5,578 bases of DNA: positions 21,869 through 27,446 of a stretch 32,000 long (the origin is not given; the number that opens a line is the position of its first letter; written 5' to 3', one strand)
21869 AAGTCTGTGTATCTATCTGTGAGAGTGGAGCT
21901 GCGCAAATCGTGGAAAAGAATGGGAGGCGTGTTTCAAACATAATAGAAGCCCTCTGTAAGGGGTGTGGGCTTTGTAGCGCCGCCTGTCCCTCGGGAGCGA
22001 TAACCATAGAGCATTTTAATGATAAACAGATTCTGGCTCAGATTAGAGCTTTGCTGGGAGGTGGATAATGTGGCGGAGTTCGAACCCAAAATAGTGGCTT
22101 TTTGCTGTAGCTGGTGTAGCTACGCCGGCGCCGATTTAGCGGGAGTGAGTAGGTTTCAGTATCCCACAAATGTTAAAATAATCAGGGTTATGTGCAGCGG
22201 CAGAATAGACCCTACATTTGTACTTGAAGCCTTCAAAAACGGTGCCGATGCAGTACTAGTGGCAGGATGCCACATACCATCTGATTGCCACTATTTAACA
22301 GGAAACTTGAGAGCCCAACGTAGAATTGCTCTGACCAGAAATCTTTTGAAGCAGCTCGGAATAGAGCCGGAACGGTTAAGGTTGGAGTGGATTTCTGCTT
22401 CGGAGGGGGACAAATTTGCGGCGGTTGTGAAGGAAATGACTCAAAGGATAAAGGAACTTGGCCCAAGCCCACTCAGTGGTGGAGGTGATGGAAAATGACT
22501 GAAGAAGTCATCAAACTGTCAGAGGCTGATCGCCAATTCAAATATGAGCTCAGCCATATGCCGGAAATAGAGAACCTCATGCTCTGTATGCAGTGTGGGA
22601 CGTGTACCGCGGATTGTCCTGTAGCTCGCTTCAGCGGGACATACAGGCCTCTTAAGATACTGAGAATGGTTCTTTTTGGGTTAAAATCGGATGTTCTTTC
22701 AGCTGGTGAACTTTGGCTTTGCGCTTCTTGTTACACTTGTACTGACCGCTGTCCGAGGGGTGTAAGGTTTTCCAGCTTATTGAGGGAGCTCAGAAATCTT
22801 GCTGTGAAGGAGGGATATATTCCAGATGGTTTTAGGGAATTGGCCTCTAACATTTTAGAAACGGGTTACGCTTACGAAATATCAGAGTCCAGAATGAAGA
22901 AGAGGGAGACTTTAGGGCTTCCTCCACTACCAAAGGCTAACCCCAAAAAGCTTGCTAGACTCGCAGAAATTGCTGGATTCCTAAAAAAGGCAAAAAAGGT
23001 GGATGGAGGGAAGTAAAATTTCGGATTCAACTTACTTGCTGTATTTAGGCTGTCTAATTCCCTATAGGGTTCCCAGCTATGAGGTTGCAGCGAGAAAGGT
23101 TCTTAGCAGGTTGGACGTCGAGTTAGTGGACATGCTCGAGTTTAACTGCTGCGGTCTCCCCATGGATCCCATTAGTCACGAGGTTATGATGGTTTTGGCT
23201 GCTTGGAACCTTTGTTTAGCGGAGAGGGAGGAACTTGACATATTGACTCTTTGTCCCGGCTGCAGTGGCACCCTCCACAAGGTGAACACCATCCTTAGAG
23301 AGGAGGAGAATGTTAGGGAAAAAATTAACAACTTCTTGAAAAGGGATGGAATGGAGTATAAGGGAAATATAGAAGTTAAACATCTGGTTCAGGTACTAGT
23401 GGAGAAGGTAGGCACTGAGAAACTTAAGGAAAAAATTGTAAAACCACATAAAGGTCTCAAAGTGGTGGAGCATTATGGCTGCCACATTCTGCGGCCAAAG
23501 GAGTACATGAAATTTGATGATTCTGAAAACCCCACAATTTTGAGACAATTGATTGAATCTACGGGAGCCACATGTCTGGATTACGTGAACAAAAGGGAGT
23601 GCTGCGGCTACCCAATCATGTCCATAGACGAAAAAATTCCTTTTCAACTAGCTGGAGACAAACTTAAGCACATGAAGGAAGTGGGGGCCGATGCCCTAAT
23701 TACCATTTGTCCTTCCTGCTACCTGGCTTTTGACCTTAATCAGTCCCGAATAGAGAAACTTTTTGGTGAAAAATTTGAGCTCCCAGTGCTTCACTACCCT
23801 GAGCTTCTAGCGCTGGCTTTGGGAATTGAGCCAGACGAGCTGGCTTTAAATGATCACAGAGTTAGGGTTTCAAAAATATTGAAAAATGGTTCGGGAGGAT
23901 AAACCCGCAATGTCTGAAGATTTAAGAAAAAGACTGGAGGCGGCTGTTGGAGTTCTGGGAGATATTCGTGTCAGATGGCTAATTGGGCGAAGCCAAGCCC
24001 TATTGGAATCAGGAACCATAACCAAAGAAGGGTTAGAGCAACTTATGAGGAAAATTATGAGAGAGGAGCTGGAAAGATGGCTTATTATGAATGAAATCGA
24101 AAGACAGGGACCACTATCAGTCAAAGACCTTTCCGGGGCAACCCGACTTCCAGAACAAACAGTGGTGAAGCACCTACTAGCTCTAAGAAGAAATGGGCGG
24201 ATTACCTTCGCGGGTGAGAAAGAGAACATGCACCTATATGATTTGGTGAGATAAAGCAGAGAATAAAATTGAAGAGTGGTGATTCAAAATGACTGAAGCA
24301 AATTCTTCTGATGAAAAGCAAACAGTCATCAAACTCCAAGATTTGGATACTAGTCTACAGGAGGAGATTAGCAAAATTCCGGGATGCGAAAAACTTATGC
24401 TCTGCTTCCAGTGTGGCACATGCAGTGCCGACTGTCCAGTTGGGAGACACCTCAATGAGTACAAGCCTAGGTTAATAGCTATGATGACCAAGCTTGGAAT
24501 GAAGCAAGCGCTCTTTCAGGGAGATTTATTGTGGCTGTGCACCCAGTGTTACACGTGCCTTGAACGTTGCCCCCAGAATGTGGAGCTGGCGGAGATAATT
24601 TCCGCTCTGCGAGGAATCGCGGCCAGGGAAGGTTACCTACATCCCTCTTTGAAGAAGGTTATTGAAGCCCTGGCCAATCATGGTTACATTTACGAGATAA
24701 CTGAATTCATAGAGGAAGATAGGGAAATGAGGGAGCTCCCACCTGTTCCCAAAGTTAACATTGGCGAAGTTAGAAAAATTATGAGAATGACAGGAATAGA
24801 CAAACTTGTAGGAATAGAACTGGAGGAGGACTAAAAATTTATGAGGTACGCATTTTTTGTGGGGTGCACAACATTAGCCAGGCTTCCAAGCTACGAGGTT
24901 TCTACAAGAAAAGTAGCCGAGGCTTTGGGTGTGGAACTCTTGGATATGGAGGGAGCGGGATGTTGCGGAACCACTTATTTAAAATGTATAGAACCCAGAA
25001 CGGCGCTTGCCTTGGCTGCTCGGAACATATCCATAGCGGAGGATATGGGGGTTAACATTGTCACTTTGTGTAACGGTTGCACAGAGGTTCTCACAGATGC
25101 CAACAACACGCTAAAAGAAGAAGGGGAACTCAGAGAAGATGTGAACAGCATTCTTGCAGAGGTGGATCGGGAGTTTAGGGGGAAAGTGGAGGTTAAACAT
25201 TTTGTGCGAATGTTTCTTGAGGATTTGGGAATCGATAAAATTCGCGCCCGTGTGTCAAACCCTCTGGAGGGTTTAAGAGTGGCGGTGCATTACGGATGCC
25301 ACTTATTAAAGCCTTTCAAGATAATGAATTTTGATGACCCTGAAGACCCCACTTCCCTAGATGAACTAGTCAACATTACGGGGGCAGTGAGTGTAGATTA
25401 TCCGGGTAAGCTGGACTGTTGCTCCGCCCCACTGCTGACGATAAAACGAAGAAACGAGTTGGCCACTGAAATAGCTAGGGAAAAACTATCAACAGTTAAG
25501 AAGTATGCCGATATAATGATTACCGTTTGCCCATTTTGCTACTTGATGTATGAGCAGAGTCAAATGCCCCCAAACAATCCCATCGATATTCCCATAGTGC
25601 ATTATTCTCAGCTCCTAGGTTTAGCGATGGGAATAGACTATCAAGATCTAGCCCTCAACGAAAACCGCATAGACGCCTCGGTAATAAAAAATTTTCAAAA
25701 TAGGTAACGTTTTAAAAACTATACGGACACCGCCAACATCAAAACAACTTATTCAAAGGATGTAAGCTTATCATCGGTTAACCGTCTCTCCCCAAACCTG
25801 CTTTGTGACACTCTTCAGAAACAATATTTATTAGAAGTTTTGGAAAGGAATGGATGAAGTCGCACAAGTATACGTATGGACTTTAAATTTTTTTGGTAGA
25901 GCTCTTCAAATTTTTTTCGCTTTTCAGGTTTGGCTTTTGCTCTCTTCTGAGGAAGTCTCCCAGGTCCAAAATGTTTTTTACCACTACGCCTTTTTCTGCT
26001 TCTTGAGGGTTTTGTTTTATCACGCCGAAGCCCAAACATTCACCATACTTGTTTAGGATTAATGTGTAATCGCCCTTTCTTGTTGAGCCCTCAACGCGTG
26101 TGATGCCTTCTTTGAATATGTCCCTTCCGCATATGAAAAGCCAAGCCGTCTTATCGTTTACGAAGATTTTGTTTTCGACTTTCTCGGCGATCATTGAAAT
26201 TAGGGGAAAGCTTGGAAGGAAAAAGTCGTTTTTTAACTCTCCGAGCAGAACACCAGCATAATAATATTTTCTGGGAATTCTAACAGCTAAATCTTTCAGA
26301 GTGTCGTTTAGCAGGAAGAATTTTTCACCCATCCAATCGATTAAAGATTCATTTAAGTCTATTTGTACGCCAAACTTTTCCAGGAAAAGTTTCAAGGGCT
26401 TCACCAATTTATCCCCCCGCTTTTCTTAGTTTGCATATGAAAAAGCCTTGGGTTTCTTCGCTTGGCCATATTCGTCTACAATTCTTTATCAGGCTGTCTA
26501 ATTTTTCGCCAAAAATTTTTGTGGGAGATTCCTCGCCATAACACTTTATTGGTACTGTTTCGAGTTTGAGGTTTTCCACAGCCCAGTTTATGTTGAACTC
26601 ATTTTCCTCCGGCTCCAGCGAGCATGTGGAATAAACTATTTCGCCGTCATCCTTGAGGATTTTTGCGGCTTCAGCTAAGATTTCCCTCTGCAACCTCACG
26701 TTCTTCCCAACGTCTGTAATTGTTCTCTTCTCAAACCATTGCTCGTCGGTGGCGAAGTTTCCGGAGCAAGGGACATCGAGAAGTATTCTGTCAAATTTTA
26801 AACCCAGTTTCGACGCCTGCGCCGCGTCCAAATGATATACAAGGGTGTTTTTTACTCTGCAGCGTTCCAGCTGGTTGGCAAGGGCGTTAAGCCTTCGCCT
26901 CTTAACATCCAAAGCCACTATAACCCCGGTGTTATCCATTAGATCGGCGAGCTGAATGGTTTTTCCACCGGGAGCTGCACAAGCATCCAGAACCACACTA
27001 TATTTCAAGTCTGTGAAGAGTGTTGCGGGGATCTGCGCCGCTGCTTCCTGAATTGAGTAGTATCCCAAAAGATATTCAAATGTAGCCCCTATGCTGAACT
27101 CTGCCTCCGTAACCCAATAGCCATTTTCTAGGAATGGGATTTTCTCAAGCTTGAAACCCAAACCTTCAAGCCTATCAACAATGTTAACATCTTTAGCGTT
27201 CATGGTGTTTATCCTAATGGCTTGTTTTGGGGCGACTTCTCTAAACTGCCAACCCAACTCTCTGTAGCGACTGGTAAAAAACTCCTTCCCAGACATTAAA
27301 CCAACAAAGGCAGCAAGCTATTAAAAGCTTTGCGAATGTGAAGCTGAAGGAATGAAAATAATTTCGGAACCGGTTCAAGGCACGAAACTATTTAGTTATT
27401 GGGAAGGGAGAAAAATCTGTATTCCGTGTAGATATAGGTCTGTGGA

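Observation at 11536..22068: Fission/fusion series of asymmetric, motif-complementary HdrA halves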

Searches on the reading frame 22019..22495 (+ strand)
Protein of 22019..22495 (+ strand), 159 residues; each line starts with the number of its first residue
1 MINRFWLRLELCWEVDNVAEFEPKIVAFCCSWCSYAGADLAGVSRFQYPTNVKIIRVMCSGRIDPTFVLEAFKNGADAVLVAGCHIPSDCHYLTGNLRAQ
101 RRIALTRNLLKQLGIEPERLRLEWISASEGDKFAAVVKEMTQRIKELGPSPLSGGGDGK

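Call 4: search_protein_families(library=pfam, proteins=[window:22019-22495:+], max_evalue=0.01)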
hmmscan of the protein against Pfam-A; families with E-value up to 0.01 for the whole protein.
window:22019-22495:+ (159 aa): 1 family
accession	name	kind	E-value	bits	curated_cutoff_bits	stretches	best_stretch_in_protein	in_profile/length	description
PF02662.21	FlpD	-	1.8e-56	189.9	22.3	1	25-148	1-123/123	Methyl-viologen-reducing hydrogenase, delta subunit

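Call 62: search_solved_structures(query=window:22019-22495:+, max_evalue=0.00001, show_alignments=3)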
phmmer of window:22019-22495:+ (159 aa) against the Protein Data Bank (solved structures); distinct sequences matched with E-value up to 0.00001: 6.
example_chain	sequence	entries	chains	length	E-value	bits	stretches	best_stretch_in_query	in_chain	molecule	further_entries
5odc_D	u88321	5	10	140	8e-53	182.3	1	19-152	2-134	Methyl-viologen reducing hydrogenase subunit D | Methyl-viologen reducing hydrogenase, subunit D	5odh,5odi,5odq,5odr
9sw2_D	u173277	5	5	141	2.6e-52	180.7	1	19-153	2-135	F420-non-reducing hydrogenase iron-sulfur subunit D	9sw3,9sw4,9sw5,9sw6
8rvu_F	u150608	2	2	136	1.7e-49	171.5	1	20-153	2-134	Methyl viologen-reducing hydrogenase, subunit D-related protein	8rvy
7bkb_F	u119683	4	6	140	7.9e-49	169.3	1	20-152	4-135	F420-non-reducing hydrogenase subunit D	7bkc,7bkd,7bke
8rvv_F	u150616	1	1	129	1.1e-48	168.9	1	21-149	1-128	Methyl viologen-reducing hydrogenase, subunit D-related protein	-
9sfi_K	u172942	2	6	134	1.3e-37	132.9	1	22-153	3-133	F420-non-reducing hydrogenase subunit delta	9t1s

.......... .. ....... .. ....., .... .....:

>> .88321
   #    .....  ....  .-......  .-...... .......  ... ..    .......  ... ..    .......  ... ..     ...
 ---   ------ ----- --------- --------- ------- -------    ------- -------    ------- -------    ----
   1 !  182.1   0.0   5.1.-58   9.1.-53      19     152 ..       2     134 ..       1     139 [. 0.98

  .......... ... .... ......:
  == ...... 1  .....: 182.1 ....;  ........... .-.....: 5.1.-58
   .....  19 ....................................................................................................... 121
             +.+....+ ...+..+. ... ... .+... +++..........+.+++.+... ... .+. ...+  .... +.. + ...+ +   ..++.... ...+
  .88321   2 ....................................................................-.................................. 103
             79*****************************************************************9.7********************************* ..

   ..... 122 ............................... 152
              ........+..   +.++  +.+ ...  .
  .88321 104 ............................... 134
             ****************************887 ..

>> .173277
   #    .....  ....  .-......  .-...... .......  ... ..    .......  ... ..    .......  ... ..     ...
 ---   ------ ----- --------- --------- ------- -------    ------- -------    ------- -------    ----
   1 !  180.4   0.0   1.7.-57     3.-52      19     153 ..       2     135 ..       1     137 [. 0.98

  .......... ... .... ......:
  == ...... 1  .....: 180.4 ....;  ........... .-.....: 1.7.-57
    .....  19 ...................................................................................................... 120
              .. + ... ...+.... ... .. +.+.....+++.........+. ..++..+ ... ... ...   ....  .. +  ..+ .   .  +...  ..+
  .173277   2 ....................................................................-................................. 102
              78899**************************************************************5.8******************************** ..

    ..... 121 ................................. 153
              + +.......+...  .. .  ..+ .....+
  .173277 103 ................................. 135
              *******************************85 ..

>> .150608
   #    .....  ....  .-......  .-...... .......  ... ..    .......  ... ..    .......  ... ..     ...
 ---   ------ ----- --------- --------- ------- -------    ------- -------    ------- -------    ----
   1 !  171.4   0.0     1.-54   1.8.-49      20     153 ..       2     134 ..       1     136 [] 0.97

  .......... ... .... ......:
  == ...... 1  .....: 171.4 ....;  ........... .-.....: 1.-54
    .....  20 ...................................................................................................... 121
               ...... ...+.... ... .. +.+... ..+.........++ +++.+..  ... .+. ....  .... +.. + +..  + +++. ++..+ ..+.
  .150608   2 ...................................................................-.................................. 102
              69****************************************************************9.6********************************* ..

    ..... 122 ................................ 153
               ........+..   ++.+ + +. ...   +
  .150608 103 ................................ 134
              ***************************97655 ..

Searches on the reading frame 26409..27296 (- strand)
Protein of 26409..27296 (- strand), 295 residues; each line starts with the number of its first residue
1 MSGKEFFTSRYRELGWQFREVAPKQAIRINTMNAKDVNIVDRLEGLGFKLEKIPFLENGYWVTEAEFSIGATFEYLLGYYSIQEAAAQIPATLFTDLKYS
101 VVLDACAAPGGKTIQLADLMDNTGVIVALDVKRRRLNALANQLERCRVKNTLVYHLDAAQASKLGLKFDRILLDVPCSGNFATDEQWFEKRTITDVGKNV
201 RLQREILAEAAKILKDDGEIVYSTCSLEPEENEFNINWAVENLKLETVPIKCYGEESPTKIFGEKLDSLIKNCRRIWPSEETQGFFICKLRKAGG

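Call 5: search_protein_families(library=pfam, proteins=[window:26409-27296:-], max_evalue=0.01)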
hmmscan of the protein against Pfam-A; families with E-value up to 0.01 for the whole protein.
window:26409-27296:- (295 aa): 7 families
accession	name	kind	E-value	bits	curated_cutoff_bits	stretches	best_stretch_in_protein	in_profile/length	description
PF01189.24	Methyltr_RsmB-F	-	1.3e-44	152.7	27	1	101-291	11-199/199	16S rRNA methyltransferase RsmB/F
PF17125.10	Methyltr_RsmF_N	-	4.7e-09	37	34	1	11-85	17-86/86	N-terminal domain of 16S rRNA methyltransferase RsmF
PF13847.12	Methyltransf_31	-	7.4e-07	29.4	27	1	101-230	6-114/145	Methyltransferase domain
PF10354.15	BMT5-like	-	6.6e-06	27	24.7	1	138-243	46-146/168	rRNA (uridine-N3-)-methyltransferase BTM5-like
PF01728.25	FtsJ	-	8.1e-05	23.1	24.1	1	98-226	21-141/181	FtsJ-like methyltransferase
PF13649.12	Methyltransf_25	-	0.0049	18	27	0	102-173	1-70/97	Methyltransferase domain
PF02390.23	Methyltransf_4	-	0.0051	16.7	24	0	100-159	3-61/173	Putative methyltransferase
